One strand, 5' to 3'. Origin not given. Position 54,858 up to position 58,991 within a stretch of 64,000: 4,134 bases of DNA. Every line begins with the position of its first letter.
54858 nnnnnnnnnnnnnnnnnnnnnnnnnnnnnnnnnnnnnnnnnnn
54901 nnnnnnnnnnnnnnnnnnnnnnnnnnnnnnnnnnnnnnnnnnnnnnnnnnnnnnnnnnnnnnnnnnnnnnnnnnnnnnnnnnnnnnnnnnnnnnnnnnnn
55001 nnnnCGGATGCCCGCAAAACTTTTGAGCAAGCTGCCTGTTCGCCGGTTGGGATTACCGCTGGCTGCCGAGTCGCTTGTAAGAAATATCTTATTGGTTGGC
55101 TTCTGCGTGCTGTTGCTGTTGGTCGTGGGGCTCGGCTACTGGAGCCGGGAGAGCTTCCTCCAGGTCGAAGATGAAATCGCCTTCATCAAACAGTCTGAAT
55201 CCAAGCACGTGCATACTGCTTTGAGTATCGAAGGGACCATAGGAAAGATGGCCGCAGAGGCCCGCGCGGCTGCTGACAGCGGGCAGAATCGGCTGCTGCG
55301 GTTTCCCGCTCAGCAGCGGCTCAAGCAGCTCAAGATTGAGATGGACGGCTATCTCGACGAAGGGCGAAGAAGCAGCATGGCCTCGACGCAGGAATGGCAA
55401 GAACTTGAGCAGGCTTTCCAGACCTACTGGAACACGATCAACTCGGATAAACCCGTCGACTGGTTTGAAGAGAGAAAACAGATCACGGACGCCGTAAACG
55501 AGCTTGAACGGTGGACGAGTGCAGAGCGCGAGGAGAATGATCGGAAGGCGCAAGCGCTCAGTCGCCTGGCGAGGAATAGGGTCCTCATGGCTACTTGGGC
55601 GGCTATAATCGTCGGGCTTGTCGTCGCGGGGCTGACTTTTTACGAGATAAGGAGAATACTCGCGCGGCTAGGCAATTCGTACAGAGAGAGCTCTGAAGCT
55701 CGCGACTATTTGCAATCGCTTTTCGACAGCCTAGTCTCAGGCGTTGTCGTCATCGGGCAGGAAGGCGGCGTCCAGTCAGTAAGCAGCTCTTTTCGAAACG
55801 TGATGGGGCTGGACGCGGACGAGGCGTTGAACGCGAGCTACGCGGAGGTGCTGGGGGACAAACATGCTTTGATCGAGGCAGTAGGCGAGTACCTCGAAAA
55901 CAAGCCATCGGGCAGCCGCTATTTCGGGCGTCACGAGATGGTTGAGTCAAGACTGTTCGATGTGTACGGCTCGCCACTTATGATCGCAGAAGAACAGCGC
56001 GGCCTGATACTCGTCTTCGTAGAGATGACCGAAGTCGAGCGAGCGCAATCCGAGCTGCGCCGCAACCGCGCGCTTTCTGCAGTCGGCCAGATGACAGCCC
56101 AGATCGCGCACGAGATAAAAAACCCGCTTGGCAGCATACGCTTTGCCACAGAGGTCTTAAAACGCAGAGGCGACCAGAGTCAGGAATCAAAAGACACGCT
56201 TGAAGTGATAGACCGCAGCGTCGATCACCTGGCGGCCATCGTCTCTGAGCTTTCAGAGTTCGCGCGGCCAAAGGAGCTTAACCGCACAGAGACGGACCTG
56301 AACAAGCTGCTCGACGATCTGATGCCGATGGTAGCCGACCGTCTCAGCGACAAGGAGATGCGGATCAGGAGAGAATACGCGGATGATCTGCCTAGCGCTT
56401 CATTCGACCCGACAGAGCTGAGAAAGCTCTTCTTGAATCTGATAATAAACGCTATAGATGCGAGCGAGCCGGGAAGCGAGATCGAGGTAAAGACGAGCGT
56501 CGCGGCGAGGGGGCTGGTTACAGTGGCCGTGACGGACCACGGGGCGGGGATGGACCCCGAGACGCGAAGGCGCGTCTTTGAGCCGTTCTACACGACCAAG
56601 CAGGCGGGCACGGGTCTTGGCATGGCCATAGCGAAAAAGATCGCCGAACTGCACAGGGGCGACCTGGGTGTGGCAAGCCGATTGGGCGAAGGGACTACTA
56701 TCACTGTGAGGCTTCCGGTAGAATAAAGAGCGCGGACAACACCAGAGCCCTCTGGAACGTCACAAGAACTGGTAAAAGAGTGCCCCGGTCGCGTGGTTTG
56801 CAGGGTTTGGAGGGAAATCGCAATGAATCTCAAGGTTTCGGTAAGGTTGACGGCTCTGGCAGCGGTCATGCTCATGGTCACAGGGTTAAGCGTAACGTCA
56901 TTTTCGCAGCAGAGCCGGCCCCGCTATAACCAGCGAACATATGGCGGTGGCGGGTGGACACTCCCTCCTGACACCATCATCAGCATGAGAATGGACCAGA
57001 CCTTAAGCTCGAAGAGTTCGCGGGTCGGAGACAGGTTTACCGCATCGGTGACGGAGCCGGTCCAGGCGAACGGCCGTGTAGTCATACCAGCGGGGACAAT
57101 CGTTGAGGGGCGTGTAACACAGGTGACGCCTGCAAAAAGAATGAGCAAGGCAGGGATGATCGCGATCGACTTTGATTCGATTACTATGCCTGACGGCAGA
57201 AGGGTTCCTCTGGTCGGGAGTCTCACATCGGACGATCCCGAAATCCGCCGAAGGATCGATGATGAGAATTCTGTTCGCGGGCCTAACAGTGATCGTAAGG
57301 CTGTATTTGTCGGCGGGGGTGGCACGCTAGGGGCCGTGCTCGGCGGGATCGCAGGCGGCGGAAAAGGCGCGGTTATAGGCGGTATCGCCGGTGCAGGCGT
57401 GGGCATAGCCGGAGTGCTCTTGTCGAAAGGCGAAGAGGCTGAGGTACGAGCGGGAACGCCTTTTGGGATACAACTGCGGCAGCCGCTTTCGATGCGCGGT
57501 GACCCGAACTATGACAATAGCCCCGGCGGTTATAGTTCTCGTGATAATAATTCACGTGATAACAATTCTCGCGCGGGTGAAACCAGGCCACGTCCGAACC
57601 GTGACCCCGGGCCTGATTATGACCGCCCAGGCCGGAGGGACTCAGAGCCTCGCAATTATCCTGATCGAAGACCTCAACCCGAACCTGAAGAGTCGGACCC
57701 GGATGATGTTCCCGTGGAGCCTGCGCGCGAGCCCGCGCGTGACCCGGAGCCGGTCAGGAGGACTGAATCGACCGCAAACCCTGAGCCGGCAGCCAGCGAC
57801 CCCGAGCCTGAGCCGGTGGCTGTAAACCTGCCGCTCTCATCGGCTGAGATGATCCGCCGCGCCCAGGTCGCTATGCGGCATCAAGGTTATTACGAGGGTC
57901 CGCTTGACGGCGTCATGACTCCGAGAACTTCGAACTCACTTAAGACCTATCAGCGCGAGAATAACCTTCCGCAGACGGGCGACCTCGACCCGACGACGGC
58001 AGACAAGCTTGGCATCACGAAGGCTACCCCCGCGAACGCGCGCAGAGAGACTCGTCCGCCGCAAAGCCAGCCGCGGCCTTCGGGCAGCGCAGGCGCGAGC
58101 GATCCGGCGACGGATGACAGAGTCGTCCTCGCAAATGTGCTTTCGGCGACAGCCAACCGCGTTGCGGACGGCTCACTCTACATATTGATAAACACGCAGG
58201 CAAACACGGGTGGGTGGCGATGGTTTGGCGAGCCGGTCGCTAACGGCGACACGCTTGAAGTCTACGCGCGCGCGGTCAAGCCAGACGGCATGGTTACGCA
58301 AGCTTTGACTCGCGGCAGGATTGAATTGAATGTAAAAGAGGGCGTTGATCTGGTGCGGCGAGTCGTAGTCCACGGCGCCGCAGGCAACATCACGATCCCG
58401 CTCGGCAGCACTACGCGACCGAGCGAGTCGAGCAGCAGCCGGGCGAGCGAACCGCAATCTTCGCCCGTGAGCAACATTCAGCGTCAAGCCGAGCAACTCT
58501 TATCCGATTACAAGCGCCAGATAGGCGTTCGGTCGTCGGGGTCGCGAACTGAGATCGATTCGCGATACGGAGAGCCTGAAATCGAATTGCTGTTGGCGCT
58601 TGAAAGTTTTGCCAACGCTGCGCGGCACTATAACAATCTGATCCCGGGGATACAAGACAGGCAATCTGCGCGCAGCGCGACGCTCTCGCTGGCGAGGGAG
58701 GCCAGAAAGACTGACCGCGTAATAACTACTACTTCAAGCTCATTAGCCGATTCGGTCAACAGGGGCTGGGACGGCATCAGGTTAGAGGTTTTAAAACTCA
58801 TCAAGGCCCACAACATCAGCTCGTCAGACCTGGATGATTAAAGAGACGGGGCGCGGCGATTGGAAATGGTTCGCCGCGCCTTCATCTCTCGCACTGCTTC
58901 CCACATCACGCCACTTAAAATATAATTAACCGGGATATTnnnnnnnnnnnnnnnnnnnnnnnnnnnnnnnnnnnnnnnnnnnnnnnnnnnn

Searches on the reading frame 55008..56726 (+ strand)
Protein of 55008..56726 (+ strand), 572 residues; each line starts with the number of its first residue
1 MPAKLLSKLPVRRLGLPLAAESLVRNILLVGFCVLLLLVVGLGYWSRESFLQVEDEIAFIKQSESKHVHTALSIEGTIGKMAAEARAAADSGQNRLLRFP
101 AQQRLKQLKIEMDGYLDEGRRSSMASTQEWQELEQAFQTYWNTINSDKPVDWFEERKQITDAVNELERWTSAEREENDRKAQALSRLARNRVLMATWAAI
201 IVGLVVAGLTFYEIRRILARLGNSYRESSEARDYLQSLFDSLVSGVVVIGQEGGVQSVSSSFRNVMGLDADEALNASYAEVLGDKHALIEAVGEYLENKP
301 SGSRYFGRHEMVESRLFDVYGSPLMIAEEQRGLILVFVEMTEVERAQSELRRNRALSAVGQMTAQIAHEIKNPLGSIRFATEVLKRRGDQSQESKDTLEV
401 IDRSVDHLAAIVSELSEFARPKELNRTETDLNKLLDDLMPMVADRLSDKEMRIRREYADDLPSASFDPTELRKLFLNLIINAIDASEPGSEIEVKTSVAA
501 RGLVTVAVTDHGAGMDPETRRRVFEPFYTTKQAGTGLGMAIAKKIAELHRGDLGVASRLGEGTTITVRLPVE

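Call 6: search_protein_families(library=pfam, proteins=[window:55008-56726:+], max_evalue=0.01)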
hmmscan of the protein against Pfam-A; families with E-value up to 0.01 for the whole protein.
window:55008-56726:+ (572 aa): 4 families
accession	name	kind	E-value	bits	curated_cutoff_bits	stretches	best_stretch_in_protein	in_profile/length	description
PF02518.31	HATPase_c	-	7.2e-27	94.5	26.4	1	467-571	2-109/111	Histidine kinase-, DNA gyrase B-, and HSP90-like ATPase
PF00512.31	HisKA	-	6.2e-16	58.7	26.9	1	359-421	2-63/66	His Kinase A (phospho-acceptor) domain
PF13581.12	HATPase_c_2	-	4.9e-05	23.8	27.4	1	480-549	41-112/127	Histidine kinase-like ATPase domain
PF08448.16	PAS_4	-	0.0031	18.2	23.1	1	239-344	1-109/110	PAS fold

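Call 7: search_protein_families(library=padloc, proteins=[window:55008-56726:+], max_evalue=0.01)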
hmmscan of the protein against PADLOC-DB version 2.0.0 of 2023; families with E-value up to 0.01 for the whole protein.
window:55008-56726:+ (572 aa): 0 families

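Call 9: search_protein_families(library=ncbifam, proteins=[window:55008-56726:+], max_evalue=0.001)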
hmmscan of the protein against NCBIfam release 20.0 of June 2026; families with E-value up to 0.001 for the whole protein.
window:55008-56726:+ (572 aa): 82 families (the best 25 are shown)
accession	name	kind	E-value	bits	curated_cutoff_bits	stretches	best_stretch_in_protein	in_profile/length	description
NF008468.0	PRK11360.1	equivalog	1.4e-77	261.5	646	1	229-571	264-608/616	two-component system sensor histidine kinase AtoS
NF007688.0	PRK10364.1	equivalog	1.3e-52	179.1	479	1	346-571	227-451/460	two-component system sensor histidine kinase ZraS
NF046044.1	PnpS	equivalog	7e-51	173.4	400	1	213-570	35-390/390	two-component system histidine kinase PnpS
NF010411.0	PRK13837.1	equivalog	6.8e-40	136.8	647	1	341-571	432-675/828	two-component system VirA-like sensor kinase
NF052574.1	HisKinEspCMyxo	equivalog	8.9e-37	126.7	1200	1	332-570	390-636/785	serine histidine kinase EspC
NF038348.1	T2SS_HK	subfamily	1.1e-36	126.5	450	1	397-571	397-573/574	histidine kinase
TIGR02966.1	phoR_proteo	equivalog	9.7e-35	120.1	334.2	1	233-568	6-332/333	phosphate regulon sensor histidine kinase PhoR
NF052573.1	HisKinEspAMyxo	equivalog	3e-33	114.8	1400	1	238-570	259-610/755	serine histidine kinase EspA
NF033092.0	HK_WalK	equivalog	3.4e-33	115.1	725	1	217-571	242-594/594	cell wall metabolism sensor histidine kinase WalK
NF046020.1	HisKinCckABruc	equivalog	4.2e-33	114.2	1000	1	236-570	349-706/868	cell cycle histidine kinase CckA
NF040691.1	MtrAB_MtrB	equivalog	1.6e-31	110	450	1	345-570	256-491/507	MtrAB system histidine kinase MtrB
NF053867.1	SprKinKinDBac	equivalog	3.2e-31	108.4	775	1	339-571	269-497/500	sporulation kinase KinD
NF010076.0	PRK13557.1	subfamily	4.5e-31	107.9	631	1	343-571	147-394/540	histidine kinase famiy protein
NF008312.0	PRK11100.1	equivalog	7.7e-30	104.1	356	1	341-571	237-474/477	two-component system sensor histidine kinase CreC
TIGR02956.1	TMAO_torS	equivalog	9.1e-30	103.5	676.5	1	352-571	457-682/967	TMAO reductase system sensor histidine kinase/response regulator TorS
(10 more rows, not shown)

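Call 39: find_homologous_proteins(query=window:55008-56726:+, max_evalue=1e-20)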
Query window:55008-56726:+ (572 aa): 721 proteins with E <= 1e-20 among 8000 candidates; the best 120 are listed.
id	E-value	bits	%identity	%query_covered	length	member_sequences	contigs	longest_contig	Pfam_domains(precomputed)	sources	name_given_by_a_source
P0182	0.0e+0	1162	93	100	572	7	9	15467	PF02518.32,PF00512.32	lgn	-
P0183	0.0e+0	1149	91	100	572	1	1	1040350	PF02518.32,PF00512.32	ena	-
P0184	0.0e+0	1124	93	97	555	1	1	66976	PF02518.32,PF00512.32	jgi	jgi:signal transduction histidine kinase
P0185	0.0e+0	1103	88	100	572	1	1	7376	PF02518.32,PF00512.32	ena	-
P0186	0.0e+0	1091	87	100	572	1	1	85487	PF13581.13,PF02518.32,PF00512.32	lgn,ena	-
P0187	0.0e+0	1060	85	100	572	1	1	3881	PF02518.32,PF00512.32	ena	-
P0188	0.0e+0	1021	81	100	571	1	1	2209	PF02518.32,PF00512.32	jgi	jgi:signal transduction histidine kinase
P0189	0.0e+0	1016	81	100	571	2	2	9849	PF13581.13,PF02518.32,PF00512.32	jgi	jgi:signal transduction histidine kinase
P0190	0.0e+0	1012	80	100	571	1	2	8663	PF13581.13,PF02518.32,PF00512.32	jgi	jgi:signal transduction histidine kinase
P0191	7.0e-295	997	79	100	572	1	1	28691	PF13581.13,PF08448.17,PF02518.32,PF00512.32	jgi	jgi:PAS domain S-box-containing protein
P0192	1.7e-292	989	78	100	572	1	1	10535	PF13581.13,PF02518.32,PF00512.32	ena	-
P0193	5.6e-291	984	79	100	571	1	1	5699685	PF13581.13,PF08448.17,PF02518.32,PF00512.32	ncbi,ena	-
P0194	8.2e-288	973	77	100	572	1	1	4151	PF13581.13,PF08448.17,PF02518.32,PF00512.32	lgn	-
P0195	1.3e-285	966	77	100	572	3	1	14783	PF13581.13,PF02518.32,PF00512.32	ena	-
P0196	1.3e-280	950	77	97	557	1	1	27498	PF13581.13,PF02518.32,PF00512.32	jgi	jgi:PAS domain S-box-containing protein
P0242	4.6e-185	634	55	98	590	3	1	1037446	PF02518.32,PF00512.32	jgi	jgi:two-component system nitrogen regulation sensor histidine kinase GlnL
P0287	2.3e-178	612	54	99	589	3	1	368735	PF08448.17,PF02518.32,PF00512.32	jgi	jgi:signal transduction histidine kinase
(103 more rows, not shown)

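Call 40: find_encoding_contigs(protein=P0242, flank=10000, max_places=1)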
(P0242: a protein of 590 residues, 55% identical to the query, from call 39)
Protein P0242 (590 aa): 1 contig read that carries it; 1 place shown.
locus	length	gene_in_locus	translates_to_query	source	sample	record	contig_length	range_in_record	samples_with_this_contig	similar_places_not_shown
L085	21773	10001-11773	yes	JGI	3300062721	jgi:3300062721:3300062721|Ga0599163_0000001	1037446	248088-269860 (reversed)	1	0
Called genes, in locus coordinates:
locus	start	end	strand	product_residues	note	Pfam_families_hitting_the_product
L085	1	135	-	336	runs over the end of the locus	PF08240:ADH_N, PF00107:ADH_zinc_N, PF13602:ADH_zinc_N_2 (weak)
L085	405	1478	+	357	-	PF00814:TsaD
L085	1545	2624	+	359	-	PF00383:dCMP_cyt_deam_1, PF14437:MafB19-deam (weak)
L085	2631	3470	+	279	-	PF00398:RrnaAD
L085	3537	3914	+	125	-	-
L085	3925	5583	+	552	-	PF00753:Lactamase_B, PF12706:Lactamase_B_2, PF22505:RNase_J_b_CASP, PF07521:RMMBL, PF17770:RNase_J_C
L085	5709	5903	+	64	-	-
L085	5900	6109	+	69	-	-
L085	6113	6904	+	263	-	PF00149:Metallophos, PF12850:Metallophos_2 (weak)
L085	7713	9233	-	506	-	PF00989:PAS (faint), PF08448:PAS_4 (weak), PF00512:HisKA, PF02518:HATPase_c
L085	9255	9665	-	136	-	-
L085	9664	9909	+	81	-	-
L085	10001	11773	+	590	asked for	PF00512:HisKA, PF02518:HATPase_c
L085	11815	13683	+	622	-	PF01471:PG_binding_1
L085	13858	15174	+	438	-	PF13660:DUF4147, PF05161:MOFRL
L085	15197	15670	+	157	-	-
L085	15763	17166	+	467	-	PF00072:Response_reg, PF00158:Sigma54_activat, PF14532:Sigma54_activ_2, PF01078:Mg_chelatase (faint), PF07728:AAA_5, PF25601:AAA_lid_14, PF02954:HTH_8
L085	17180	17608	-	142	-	PF00436:SSB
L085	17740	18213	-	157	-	PF02577:BFN_dom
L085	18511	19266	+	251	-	PF00142:Fer4_NifH, PF01656:CbiA, PF02374:ArsA_ATPase (weak), PF06564:CBP_BcsQ, PF09140:MipZ, PF10609:ParA, PF13614:AAA_31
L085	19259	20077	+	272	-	PF02195:ParB_N, PF17762:HTH_ParB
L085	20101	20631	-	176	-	-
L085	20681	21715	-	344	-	PF04613:LpxD, PF25084:LbH_EIF2B, PF25087:GMPPB_C, PF00132:Hexapep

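Call 41: find_encoding_contigs(protein=P0287, flank=10000, max_places=1)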
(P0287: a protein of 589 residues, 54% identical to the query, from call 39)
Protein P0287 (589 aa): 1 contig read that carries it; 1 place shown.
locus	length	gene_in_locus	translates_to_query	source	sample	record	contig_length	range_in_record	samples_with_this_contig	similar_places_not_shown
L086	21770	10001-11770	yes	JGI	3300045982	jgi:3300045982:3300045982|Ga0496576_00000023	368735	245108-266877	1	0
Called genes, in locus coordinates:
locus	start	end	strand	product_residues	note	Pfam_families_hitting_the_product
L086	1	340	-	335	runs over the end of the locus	PF08240:ADH_N, PF00107:ADH_zinc_N, PF13602:ADH_zinc_N_2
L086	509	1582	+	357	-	PF00814:TsaD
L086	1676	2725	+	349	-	PF00383:dCMP_cyt_deam_1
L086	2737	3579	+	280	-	PF00398:RrnaAD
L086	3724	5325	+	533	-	PF00753:Lactamase_B, PF12706:Lactamase_B_2, PF22505:RNase_J_b_CASP, PF07521:RMMBL, PF17770:RNase_J_C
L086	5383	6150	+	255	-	PF00149:Metallophos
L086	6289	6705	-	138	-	PF13430:DUF4112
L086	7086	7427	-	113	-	PF12019:GspH (faint)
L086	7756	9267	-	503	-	PF00989:PAS (faint), PF08448:PAS_4 (weak), PF00512:HisKA, PF02518:HATPase_c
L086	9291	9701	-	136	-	-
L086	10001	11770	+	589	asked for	PF08448:PAS_4 (faint), PF00512:HisKA, PF02518:HATPase_c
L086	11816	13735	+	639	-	-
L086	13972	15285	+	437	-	PF13660:DUF4147, PF05161:MOFRL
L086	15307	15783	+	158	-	-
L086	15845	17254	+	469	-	PF00072:Response_reg, PF00158:Sigma54_activat, PF14532:Sigma54_activ_2, PF07728:AAA_5, PF25601:AAA_lid_14, PF02954:HTH_8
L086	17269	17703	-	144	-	PF00436:SSB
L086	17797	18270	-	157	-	PF02577:BFN_dom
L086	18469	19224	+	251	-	PF00142:Fer4_NifH, PF01656:CbiA, PF02374:ArsA_ATPase (weak), PF06564:CBP_BcsQ, PF09140:MipZ, PF10609:ParA, PF13614:AAA_31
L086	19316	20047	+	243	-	PF02195:ParB_N, PF17762:HTH_ParB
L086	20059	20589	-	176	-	-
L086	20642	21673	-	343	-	PF04613:LpxD, PF25087:GMPPB_C, PF00132:Hexapep, PF25084:LbH_EIF2B (faint), PF00132:Hexapep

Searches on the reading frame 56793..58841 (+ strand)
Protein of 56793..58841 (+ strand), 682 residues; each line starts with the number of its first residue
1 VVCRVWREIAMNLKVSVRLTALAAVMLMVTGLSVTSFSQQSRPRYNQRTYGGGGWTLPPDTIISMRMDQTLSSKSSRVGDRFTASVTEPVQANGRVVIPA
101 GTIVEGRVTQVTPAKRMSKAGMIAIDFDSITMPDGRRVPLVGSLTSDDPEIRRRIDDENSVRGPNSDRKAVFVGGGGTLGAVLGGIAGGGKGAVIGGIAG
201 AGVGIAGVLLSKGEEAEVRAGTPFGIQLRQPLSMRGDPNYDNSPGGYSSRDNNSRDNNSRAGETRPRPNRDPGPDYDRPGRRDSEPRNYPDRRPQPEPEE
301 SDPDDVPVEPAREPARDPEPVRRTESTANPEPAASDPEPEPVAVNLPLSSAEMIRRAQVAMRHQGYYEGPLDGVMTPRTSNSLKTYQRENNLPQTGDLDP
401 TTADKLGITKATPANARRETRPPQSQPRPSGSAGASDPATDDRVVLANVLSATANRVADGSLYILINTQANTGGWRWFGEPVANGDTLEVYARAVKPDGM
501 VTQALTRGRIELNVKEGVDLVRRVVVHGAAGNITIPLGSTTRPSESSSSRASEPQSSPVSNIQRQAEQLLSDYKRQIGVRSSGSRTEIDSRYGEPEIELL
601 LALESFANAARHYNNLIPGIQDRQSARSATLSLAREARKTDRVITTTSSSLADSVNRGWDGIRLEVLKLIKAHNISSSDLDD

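Call 6: search_protein_families(library=pfam, proteins=[window:56793-58841:+], max_evalue=0.01)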
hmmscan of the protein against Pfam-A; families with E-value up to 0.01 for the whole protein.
window:56793-58841:+ (682 aa): 1 family
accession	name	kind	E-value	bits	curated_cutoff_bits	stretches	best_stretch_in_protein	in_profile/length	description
PF01471.23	PG_binding_1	-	3.2e-10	40.5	23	1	352-406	3-57/57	Putative peptidoglycan binding domain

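Call 7: search_protein_families(library=padloc, proteins=[window:56793-58841:+], max_evalue=0.01)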
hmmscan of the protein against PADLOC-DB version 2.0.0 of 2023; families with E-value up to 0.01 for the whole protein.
window:56793-58841:+ (682 aa): 0 families

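Call 9: search_protein_families(library=ncbifam, proteins=[window:56793-58841:+], max_evalue=0.001)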
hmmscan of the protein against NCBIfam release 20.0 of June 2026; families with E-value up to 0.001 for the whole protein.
window:56793-58841:+ (682 aa): 2 families
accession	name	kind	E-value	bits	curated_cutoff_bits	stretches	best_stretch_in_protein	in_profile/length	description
TIGR03979.1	His_Ser_Rich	equivalog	4.4e-14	52.9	121.65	1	323-409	102-189/190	His-Xaa-Ser repeat protein HxsA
TIGR02869.1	spore_SleB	equivalog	4.4e-09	36.5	236.5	1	352-454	14-100/201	spore cortex-lytic enzyme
